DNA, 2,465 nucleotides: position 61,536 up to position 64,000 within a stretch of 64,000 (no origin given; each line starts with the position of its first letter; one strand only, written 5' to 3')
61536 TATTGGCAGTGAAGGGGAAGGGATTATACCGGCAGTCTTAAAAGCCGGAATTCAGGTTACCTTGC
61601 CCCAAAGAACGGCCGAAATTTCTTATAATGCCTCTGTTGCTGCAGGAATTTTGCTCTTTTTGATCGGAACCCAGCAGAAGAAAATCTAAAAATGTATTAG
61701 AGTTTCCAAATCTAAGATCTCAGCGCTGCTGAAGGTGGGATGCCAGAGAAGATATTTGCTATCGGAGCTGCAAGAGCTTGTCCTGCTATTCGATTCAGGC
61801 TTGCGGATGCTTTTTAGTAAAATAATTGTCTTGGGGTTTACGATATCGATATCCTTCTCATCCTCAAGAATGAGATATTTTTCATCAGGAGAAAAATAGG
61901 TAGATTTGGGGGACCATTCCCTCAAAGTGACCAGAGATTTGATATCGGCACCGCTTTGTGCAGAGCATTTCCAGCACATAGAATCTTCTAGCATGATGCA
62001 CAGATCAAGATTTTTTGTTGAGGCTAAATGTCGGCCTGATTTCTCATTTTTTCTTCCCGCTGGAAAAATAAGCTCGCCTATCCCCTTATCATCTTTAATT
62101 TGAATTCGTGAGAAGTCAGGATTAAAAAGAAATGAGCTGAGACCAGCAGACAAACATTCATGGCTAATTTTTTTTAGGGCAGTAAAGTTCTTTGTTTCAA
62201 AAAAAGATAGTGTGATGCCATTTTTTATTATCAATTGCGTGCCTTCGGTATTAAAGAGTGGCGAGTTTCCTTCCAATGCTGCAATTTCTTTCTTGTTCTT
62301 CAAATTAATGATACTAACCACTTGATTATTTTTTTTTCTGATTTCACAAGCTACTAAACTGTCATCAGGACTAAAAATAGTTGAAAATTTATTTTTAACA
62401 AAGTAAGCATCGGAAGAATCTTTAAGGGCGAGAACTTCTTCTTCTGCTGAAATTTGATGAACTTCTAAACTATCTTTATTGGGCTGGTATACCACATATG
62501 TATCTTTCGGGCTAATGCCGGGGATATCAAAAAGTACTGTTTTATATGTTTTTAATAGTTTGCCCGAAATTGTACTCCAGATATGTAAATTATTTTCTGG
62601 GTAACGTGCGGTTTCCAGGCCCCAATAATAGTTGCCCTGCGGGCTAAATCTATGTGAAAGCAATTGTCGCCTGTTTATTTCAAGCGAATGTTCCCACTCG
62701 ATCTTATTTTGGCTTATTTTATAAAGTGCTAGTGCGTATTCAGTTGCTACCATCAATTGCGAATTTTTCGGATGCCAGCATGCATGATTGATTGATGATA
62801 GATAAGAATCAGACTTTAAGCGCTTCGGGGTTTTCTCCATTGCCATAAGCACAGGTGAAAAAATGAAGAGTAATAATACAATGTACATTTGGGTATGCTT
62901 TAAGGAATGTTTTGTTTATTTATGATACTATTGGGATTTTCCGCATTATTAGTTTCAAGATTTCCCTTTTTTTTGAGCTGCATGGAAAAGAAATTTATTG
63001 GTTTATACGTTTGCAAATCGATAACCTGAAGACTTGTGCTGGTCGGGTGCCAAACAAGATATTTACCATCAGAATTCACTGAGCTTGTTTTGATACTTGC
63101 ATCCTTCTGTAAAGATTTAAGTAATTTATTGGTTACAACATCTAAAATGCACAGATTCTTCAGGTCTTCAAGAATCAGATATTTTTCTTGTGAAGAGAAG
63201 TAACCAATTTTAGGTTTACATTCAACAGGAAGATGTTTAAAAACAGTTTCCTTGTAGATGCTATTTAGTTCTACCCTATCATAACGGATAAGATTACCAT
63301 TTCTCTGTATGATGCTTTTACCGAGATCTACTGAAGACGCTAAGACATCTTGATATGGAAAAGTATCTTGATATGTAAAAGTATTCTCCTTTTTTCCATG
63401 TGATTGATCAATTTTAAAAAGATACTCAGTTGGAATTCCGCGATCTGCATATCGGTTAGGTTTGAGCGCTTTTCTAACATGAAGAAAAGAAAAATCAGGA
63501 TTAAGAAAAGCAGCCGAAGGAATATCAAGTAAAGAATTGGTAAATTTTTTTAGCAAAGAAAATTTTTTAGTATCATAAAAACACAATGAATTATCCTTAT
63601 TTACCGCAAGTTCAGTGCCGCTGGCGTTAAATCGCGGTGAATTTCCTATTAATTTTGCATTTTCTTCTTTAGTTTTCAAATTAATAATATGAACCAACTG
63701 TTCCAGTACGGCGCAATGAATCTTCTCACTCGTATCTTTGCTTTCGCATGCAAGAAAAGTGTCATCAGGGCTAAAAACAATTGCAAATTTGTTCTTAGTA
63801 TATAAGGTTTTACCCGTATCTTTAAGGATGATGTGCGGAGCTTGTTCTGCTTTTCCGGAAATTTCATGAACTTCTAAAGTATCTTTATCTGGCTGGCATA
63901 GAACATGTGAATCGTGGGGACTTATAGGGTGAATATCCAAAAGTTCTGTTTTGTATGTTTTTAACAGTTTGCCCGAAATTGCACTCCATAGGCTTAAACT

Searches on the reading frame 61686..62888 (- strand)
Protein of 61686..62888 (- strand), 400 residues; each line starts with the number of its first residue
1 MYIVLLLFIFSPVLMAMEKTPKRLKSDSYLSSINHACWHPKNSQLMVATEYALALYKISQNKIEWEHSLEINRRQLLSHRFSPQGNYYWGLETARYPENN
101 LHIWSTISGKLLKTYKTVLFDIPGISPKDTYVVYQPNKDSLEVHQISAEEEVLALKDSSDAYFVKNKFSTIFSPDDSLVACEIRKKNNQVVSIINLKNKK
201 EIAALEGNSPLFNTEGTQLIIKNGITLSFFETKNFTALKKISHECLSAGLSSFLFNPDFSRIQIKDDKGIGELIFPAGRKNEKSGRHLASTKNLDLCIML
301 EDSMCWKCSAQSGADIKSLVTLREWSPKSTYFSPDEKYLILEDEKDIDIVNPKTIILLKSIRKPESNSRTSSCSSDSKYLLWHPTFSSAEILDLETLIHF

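Call 69: search_protein_families(library=pfam, proteins=[window:61686-62888:-], max_evalue=0.1)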
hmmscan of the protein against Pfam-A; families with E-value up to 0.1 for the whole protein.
window:61686-62888:- (400 aa): 3 families
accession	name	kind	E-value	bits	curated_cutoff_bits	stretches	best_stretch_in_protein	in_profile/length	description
PF25174.1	Beta-prop_THOC3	-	6.3e-07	29.1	305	1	21-180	120-270/272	THOC3 beta-propeller domain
PF24817.1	WD40_WDHD1_1st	-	0.0014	18.4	109.9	1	30-116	178-261/291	WDHD1 first WD40 domain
PF24814.1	WD40_Prp19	-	0.023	14.2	320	0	67-209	43-177/281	Prp19 WD40 domain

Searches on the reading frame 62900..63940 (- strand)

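Call 69: search_protein_families(library=pfam, proteins=[window:62900-63940:-], max_evalue=0.1)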
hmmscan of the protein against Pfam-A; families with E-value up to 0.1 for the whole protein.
window:62900-63940:- (346 aa): 5 families
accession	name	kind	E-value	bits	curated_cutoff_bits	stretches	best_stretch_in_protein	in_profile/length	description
PF25174.1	Beta-prop_THOC3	-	5.5e-05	22.7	305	0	262-316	111-165/272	THOC3 beta-propeller domain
PF23414.1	Beta-prop_EML_2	-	0.0026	17.6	90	0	52-134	43-121/266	Echinoderm microtubule-associated protein second beta-propeller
PF24796.1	WDR55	-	0.0033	17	200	0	271-319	44-92/296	WDR55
PF24506.1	KNTC1_N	-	0.0059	16.4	27.1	1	239-342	27-126/376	KNTC1, N-terminal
PF23586.2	Beta-prop_NWD2_C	-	0.019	14.6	33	0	248-316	197-261/341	NWD2 C-terminal beta-propeller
